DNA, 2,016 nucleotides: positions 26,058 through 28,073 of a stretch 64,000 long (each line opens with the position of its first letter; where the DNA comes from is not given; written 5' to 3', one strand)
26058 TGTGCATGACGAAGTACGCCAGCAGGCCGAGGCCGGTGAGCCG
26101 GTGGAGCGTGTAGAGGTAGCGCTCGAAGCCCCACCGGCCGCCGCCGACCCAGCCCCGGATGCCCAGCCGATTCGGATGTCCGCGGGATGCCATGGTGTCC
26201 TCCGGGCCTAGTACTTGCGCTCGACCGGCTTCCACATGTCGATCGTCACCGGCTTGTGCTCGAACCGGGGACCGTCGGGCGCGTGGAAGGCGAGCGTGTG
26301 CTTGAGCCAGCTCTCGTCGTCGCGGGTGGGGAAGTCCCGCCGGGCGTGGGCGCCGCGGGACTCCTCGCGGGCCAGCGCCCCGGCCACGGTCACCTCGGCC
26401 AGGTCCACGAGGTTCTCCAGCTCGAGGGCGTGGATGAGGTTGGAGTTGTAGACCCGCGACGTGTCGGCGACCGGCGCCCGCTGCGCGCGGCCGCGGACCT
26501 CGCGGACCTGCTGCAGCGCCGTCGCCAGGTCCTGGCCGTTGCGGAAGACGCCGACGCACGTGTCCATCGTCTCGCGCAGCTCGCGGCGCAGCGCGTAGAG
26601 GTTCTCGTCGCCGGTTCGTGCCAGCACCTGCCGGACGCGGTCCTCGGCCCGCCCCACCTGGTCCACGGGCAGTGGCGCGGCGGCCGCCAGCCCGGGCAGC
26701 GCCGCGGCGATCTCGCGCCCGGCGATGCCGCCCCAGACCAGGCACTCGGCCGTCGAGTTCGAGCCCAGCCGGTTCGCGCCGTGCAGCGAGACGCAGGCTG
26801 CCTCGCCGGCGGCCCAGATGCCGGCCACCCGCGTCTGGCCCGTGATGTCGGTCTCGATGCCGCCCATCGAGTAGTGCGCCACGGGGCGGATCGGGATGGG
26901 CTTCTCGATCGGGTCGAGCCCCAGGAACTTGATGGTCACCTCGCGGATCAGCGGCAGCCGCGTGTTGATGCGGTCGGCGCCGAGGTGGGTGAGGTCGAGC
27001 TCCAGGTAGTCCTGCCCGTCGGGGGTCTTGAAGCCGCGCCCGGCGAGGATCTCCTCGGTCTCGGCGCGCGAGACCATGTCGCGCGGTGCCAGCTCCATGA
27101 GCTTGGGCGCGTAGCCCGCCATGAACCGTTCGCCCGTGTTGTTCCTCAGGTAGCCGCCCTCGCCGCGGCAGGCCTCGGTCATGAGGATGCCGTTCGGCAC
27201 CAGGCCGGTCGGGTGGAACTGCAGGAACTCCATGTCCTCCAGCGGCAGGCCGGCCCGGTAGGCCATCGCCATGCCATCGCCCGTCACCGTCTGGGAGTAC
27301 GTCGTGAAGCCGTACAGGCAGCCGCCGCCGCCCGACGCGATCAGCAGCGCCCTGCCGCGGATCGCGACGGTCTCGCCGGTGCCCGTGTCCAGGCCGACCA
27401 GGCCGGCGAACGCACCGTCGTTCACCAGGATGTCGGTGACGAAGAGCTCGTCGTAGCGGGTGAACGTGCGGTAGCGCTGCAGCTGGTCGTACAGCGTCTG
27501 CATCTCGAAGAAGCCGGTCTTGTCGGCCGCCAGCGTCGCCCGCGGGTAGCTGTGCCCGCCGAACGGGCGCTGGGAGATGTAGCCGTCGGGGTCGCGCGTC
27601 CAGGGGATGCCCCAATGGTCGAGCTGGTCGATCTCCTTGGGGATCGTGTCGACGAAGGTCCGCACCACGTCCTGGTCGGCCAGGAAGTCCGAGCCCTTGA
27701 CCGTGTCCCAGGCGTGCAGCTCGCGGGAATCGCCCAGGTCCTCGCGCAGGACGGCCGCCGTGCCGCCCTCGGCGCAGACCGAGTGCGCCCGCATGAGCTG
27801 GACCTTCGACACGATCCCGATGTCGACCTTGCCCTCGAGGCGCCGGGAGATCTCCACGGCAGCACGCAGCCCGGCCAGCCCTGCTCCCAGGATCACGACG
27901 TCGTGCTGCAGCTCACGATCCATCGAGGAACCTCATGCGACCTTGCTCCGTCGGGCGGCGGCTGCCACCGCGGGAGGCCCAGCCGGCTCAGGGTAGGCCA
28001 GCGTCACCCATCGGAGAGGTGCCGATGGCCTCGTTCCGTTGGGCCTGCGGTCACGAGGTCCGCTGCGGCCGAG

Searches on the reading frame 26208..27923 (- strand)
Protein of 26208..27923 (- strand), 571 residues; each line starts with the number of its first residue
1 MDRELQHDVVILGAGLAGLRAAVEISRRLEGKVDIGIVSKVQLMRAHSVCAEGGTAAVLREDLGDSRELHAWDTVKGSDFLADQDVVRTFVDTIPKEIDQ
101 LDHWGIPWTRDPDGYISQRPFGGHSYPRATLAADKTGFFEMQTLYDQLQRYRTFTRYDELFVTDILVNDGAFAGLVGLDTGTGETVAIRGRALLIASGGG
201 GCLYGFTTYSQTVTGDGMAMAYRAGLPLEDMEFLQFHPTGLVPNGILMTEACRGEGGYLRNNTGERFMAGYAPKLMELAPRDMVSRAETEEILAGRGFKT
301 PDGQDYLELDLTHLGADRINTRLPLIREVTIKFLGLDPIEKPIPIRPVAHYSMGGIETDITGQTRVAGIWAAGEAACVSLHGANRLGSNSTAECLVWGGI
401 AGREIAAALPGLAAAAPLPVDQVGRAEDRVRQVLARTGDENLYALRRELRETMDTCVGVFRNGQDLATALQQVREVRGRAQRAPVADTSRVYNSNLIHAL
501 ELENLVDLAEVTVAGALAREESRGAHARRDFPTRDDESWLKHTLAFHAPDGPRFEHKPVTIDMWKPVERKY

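Call 65: list_cluster_members(proteins=[window:26208-27923:-, window:45586-46380:+, window:46863-47783:+, window:33080-41740:-])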
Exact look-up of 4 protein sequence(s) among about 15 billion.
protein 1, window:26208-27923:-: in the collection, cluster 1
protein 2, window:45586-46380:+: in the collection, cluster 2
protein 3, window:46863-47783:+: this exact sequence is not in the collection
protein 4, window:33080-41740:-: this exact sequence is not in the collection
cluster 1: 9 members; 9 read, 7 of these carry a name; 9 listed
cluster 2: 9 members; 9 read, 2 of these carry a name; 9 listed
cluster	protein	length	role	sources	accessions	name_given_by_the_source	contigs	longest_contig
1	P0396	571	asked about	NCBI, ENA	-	-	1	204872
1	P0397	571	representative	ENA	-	-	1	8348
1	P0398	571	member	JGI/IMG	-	succinate dehydrogenase / fumarate reductase flavoprotein subunit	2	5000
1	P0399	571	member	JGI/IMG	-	succinate dehydrogenase / fumarate reductase flavoprotein subunit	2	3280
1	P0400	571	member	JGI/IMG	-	succinate dehydrogenase / fumarate reductase flavoprotein subunit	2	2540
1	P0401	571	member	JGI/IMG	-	succinate dehydrogenase / fumarate reductase flavoprotein subunit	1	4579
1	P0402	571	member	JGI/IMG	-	succinate dehydrogenase / fumarate reductase flavoprotein subunit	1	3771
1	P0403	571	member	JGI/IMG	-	succinate dehydrogenase / fumarate reductase flavoprotein subunit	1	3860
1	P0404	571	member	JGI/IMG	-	succinate dehydrogenase / fumarate reductase flavoprotein subunit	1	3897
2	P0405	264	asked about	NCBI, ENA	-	-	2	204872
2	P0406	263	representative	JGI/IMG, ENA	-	-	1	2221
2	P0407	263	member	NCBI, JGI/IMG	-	DNA-binding response OmpR family regulator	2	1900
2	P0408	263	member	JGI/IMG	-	DNA-binding response OmpR family regulator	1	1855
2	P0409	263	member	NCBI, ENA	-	-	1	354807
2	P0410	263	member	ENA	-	-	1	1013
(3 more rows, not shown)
